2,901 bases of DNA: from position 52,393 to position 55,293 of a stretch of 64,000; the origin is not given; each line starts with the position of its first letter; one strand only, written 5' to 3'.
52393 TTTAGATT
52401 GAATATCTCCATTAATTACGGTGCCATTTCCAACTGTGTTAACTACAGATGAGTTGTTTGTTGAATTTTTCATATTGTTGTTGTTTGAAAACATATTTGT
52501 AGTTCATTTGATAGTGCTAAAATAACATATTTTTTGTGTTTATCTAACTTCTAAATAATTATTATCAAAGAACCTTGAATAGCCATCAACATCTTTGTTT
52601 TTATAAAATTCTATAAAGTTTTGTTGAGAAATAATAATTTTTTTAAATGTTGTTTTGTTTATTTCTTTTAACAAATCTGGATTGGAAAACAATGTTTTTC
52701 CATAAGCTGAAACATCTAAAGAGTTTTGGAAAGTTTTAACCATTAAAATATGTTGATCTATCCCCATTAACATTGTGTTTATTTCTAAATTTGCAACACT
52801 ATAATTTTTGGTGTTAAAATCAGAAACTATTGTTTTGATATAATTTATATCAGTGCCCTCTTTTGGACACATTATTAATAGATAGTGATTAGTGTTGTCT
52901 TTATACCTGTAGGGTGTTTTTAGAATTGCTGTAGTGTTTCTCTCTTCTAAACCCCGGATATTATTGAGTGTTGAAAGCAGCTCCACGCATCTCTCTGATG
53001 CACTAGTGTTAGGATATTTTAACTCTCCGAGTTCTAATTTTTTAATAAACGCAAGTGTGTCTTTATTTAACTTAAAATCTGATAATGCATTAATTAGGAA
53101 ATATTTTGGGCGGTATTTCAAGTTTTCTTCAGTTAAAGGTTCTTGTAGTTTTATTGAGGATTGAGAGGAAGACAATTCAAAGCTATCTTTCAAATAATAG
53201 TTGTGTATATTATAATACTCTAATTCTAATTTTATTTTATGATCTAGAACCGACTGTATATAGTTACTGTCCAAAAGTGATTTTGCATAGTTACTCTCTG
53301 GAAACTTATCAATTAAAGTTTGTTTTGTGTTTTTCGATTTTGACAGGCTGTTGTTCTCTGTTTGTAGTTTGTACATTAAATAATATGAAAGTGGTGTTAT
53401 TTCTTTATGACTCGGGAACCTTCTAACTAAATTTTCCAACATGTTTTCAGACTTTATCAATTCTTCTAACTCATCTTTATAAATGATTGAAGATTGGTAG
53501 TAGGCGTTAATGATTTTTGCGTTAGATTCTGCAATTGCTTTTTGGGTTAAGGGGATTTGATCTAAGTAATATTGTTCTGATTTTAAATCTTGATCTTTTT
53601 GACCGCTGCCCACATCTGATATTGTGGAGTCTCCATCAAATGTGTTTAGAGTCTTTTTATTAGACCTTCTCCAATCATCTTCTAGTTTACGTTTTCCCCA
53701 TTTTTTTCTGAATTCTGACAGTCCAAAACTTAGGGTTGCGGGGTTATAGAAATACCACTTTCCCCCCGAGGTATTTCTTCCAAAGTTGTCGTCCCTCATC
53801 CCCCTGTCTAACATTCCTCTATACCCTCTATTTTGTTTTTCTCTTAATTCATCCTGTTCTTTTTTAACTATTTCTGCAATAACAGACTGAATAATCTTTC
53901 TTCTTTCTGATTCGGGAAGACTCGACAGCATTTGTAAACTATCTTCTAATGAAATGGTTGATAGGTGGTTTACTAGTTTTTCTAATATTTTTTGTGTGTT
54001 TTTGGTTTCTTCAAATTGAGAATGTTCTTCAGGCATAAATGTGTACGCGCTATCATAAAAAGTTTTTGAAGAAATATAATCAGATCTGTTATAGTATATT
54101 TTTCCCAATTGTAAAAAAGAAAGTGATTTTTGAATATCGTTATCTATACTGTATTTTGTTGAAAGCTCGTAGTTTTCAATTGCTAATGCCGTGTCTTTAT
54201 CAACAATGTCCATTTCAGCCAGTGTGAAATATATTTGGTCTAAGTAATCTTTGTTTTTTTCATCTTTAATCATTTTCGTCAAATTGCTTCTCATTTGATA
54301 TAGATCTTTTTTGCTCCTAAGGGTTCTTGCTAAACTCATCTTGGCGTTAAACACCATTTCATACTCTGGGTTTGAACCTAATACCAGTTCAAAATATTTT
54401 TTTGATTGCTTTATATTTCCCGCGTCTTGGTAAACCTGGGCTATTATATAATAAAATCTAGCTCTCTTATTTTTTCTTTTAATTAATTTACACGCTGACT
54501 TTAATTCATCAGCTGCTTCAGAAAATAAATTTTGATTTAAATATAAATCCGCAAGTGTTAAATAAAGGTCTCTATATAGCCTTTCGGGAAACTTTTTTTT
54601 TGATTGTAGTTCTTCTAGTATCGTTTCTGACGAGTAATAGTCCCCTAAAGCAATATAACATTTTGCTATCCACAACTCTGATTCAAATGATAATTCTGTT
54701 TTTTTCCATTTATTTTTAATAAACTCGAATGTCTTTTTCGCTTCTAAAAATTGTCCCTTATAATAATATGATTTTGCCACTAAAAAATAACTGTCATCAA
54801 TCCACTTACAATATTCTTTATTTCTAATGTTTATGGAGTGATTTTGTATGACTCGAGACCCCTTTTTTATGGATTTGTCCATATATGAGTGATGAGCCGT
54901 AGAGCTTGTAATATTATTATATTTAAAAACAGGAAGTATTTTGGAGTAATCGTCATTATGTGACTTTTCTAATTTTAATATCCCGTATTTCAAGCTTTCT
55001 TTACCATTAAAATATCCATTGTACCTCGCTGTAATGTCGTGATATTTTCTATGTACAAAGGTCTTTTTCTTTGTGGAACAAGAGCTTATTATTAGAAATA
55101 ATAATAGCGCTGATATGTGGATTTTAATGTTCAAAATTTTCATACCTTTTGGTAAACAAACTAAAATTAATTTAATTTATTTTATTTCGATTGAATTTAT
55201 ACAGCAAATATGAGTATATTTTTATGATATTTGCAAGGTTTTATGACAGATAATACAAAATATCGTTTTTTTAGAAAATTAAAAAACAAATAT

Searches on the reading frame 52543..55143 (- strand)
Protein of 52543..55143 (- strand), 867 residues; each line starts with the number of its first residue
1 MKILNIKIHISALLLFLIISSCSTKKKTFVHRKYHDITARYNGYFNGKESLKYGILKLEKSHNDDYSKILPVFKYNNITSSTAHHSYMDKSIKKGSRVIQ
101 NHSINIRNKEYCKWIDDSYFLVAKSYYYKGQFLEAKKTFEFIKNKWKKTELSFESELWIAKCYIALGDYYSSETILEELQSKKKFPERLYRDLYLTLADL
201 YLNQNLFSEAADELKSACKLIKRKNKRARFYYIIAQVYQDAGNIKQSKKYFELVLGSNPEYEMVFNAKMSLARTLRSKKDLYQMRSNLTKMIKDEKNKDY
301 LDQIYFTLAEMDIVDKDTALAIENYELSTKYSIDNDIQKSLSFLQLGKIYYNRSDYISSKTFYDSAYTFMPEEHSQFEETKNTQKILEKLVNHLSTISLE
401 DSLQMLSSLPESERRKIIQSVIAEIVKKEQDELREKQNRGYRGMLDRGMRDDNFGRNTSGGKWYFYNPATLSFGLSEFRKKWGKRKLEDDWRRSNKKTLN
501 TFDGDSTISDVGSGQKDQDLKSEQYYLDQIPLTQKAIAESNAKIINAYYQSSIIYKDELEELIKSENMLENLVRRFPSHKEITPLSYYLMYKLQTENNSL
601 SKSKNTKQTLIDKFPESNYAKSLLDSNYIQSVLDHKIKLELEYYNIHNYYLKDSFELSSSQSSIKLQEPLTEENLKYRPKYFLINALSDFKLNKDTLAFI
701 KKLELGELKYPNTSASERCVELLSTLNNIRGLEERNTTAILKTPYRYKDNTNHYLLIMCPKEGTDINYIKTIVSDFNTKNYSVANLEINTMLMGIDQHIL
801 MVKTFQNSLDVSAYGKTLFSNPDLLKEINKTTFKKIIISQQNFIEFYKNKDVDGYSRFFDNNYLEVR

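Call 64: search_protein_families(library=ncbifam, proteins=[window:52543-55143:-], max_evalue=0.00001)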
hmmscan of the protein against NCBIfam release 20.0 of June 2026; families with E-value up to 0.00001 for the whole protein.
window:52543-55143:- (867 aa): 3 families
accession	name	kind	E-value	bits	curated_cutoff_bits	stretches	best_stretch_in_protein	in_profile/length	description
NF052312.1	T9SS_PorW_SprE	equivalog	8.5e-180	599.9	250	1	16-718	2-712/716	type IX secretion system periplasmic lipoprotein PorW/SprE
TIGR02795.1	tol_pal_ybgF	equivalog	3e-08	34.3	90.1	0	195-262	43-110/119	tol-pal system protein YbgF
TIGR02521.1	type_IV_pilW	equivalog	3.6e-07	30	154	1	179-364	19-193/234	type IV pilus biogenesis/stability protein PilW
